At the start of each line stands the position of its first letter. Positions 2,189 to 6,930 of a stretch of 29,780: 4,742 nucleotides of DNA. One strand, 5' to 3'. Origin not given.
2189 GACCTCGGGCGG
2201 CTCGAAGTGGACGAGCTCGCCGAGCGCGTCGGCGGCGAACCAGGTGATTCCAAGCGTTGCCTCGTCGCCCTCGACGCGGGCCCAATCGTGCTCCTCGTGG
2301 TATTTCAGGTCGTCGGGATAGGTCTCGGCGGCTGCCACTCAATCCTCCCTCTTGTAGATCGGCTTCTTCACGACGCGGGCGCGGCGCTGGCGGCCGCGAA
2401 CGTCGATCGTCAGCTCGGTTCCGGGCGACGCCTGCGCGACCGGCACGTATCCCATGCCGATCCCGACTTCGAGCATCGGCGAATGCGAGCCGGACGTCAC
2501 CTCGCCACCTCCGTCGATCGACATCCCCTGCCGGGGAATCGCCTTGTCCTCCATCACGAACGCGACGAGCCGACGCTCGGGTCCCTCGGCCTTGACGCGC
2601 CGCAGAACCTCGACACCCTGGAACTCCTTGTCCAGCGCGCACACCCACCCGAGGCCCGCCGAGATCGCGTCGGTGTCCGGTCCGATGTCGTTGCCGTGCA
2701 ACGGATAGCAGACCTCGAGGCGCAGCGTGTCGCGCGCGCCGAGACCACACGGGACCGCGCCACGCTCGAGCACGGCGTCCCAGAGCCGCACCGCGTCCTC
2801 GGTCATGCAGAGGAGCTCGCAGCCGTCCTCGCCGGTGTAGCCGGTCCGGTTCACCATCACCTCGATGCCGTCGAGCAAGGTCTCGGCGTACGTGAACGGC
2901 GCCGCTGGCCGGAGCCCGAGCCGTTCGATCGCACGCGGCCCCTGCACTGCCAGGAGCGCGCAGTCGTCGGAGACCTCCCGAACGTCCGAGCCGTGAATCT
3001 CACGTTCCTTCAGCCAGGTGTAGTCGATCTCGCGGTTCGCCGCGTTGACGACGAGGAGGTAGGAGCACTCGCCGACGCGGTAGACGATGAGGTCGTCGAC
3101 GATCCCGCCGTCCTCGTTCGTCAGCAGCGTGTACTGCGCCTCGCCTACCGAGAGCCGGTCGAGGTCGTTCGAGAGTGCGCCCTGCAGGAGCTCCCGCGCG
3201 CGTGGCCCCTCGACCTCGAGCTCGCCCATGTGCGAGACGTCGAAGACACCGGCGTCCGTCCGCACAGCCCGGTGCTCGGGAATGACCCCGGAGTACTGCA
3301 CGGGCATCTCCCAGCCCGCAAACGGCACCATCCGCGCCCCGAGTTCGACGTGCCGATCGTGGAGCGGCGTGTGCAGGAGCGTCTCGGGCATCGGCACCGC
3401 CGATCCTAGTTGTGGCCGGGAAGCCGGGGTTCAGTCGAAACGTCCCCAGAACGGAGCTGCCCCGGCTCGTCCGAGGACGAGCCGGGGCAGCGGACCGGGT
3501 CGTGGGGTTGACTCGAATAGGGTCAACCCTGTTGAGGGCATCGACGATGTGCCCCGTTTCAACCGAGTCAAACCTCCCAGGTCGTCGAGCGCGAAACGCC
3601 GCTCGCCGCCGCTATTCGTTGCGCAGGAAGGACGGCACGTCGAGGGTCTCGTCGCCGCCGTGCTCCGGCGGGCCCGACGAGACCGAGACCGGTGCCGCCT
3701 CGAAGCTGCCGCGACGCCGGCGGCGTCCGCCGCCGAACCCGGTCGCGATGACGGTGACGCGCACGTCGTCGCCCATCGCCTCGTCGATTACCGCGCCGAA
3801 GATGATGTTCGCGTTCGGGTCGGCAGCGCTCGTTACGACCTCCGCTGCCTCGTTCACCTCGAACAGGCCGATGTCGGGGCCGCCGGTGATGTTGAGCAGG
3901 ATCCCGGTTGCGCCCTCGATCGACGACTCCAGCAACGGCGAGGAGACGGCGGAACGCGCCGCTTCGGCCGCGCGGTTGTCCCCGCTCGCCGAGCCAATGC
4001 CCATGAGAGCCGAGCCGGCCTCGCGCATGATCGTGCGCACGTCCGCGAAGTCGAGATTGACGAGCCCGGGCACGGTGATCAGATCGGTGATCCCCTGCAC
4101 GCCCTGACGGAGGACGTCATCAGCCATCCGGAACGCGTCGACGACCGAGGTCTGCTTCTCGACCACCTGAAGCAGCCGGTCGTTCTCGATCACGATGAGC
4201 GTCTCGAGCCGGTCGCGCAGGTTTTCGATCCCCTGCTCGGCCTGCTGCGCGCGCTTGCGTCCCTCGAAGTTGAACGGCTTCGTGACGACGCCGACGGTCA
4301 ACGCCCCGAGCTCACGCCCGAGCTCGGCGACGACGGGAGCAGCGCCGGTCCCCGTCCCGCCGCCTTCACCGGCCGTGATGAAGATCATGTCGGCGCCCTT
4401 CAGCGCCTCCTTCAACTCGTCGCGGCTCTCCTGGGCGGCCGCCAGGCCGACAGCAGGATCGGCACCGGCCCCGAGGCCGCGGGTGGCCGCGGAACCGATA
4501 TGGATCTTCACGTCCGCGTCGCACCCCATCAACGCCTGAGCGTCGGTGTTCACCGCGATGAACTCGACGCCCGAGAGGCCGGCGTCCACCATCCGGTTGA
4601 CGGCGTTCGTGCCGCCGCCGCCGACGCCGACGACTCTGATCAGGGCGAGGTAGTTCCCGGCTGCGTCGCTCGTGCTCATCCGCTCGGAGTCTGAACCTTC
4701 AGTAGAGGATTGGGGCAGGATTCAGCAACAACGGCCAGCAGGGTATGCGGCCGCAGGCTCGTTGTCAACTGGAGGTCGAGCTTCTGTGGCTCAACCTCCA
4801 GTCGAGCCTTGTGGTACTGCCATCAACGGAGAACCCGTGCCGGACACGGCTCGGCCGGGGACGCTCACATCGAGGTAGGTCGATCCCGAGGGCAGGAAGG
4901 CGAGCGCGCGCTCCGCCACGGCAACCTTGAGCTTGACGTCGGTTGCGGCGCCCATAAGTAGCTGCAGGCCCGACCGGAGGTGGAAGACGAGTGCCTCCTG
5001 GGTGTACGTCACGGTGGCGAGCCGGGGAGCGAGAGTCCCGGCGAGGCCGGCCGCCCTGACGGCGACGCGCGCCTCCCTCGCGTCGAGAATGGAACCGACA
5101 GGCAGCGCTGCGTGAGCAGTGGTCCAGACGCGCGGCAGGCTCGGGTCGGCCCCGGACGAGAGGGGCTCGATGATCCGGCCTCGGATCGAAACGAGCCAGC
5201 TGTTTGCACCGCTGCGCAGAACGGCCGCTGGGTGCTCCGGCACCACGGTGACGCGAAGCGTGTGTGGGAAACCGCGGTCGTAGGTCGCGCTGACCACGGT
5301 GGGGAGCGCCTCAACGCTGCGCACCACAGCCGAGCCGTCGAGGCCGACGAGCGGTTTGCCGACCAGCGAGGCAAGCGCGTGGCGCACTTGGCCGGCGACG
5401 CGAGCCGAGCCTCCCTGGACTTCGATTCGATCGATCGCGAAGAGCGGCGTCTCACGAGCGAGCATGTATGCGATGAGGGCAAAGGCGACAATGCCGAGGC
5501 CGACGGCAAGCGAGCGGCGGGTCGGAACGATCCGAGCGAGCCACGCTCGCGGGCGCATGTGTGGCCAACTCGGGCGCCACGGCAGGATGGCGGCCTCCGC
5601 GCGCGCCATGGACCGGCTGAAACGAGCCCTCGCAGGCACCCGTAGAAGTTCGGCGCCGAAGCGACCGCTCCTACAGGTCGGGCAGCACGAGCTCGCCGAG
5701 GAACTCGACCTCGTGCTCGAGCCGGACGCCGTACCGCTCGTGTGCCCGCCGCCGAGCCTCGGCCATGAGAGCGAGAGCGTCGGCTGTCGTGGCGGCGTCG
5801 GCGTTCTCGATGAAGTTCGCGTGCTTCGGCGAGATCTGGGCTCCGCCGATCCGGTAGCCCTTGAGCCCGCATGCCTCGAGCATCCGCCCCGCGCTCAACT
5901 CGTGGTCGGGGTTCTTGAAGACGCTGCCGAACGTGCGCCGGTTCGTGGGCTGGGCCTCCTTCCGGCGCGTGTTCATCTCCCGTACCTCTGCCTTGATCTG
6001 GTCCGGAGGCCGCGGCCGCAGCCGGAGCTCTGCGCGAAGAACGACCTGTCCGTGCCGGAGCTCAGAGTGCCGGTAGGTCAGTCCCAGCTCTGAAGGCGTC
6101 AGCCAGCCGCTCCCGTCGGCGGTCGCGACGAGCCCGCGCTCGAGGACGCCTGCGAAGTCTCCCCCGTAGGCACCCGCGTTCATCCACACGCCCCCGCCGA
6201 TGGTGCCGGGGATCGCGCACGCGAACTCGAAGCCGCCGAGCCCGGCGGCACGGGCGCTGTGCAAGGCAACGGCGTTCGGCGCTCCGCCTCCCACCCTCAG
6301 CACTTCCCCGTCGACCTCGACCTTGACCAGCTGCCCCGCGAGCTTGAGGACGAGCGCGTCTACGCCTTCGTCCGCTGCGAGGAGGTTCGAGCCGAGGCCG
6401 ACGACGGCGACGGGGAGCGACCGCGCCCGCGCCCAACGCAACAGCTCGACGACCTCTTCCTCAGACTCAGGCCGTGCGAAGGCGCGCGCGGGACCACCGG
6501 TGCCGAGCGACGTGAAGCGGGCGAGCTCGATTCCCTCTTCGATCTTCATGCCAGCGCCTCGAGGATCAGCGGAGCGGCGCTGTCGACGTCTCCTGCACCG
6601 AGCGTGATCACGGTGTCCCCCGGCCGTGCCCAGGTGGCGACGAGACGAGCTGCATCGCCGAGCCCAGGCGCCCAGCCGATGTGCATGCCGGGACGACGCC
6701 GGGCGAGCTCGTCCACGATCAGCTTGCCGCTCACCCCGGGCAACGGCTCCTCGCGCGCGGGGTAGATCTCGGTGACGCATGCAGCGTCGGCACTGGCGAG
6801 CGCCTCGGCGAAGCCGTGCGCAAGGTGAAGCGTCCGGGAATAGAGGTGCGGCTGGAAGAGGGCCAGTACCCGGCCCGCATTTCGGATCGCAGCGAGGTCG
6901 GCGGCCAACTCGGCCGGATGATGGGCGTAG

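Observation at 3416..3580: Unrecognised ~165-nt multi-stem RNA between ftsZ and gcvT that is not a glycine riboswitch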

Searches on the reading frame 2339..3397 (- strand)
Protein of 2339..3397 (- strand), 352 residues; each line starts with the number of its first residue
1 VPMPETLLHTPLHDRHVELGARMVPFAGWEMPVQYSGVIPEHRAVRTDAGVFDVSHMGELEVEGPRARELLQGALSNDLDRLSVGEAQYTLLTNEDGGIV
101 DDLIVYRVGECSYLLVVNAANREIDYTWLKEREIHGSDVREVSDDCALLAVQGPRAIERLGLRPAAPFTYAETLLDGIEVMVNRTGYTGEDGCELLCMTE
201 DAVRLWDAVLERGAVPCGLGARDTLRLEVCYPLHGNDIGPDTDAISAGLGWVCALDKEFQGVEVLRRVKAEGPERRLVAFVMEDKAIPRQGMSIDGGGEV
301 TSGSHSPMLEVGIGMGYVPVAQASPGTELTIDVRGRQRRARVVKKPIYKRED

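Call 7: search_protein_families(library=pfam, proteins=[window:2339-3397:-])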
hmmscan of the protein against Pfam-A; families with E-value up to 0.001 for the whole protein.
window:2339-3397:- (352 aa): 2 families
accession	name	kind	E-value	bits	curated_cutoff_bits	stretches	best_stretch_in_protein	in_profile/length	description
PF01571.26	GCV_T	-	6.2e-85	284.9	25.6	1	12-252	1-255/255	Aminomethyltransferase folate-binding domain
PF08669.17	GCV_T_C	-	9.3e-20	70.8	25.9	1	275-349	1-80/80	Glycine cleavage T-protein C-terminal barrel domain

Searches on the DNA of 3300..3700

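Call 4: search_rna_families(source=window, start=3300, end=3700, threshold=evalue, max_evalue=10, show_alignments=3)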
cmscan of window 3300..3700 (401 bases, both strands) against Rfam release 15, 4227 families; matches with E-value up to 10: 7.
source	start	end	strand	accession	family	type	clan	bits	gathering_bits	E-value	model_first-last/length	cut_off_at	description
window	3504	3532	+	RF01753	psbNH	Cis-reg;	-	19.9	45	0.02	27-59/60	no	psbNH RNA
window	3630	3699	+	RF03412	mir-1915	Gene; miRNA;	-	18.5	95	2.5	1-73/73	no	mir-1915 microRNA precursor family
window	3501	3568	+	RF01127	sR42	Gene; snRNA; snoRNA; CD-box;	-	18.2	38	0.041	1-63/63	no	Small nucleolar RNA sR42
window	3456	3491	+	RF00784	mir-486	Gene; miRNA;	-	15.9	69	0.66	15-54/68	no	mir-486 microRNA precursor family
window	3456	3491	-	RF00784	mir-486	Gene; miRNA;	-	15.9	69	0.69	15-54/68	no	mir-486 microRNA precursor family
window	3366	3465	+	RF02645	Cis2_sRNA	Gene; sRNA;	-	12.8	50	3.1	1-153/153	no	Ruegeria cis2 sRNA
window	3449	3513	-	RF02473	GlsR4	Gene; snRNA; snoRNA; CD-box;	-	12.1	70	8.8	1-61/61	no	Small nucleolar RNA GlsR4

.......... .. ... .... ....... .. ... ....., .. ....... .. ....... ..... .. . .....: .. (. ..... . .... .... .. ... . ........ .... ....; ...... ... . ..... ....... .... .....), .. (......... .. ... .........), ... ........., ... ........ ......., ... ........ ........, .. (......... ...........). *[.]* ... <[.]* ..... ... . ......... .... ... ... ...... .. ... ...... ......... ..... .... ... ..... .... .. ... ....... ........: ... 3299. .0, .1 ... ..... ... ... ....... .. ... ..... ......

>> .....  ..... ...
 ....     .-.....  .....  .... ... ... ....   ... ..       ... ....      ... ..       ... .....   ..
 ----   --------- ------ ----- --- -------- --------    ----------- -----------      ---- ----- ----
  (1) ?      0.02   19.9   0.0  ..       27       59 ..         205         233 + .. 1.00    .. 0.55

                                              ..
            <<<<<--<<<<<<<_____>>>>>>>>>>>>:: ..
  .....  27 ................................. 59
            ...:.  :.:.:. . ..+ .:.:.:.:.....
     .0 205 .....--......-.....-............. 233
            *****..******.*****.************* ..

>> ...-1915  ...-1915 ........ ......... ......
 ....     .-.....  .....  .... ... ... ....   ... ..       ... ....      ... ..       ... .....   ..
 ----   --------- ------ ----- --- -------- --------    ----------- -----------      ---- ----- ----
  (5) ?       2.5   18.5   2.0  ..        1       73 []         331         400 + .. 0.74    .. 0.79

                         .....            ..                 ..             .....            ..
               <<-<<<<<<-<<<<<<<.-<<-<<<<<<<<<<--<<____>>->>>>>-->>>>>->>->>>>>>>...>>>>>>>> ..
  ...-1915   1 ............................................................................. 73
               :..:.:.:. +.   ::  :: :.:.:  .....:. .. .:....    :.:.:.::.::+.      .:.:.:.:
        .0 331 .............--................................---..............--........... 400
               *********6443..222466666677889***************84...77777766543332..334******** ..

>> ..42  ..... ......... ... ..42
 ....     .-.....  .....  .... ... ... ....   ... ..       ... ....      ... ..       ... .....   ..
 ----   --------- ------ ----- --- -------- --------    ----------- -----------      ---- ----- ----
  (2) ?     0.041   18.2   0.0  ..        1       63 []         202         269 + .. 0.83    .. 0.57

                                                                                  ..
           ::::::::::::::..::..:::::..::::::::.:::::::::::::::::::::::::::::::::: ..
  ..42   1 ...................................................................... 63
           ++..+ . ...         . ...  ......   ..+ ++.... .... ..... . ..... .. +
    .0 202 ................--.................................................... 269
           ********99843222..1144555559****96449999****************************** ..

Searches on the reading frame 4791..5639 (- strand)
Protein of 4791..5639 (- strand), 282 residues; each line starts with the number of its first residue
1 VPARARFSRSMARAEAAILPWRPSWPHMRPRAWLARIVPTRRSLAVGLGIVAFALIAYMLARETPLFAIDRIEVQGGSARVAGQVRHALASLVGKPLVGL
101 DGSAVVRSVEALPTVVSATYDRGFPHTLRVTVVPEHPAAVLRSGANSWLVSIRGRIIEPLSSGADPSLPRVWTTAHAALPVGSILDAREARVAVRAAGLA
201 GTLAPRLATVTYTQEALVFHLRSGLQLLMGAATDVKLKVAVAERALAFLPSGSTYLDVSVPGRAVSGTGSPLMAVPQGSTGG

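Call 7: search_protein_families(library=pfam, proteins=[window:4791-5639:-])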
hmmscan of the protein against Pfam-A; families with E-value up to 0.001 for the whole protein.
window:4791-5639:- (282 aa): 1 family
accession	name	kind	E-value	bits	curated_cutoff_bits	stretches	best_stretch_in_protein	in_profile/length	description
PF08478.15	POTRA_1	-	3.4e-07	30.9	23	1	67-133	1-67/69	POTRA domain, FtsQ-type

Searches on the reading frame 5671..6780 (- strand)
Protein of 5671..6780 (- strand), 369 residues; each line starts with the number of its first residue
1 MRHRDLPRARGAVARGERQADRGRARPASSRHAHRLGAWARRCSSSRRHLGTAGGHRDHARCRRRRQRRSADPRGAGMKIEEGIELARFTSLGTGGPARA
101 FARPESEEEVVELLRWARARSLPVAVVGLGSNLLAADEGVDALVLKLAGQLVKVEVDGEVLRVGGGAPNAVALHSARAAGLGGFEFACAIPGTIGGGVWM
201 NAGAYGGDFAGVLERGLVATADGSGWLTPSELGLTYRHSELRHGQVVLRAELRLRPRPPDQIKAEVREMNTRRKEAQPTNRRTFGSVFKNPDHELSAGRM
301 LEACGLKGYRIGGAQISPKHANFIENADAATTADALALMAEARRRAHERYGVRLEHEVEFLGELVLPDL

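Call 7: search_protein_families(library=pfam, proteins=[window:5671-6780:-])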
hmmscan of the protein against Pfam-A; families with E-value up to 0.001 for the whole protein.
window:5671-6780:- (369 aa): 2 families
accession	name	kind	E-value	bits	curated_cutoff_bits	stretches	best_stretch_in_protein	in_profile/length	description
PF02873.21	MurB_C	-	4.2e-32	110.7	27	1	261-360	1-98/99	UDP-N-acetylenolpyruvoylglucosamine reductase, C-terminal domain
PF01565.28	FAD_binding_4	-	1.2e-20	74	26.4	1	99-218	2-128/139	FAD binding domain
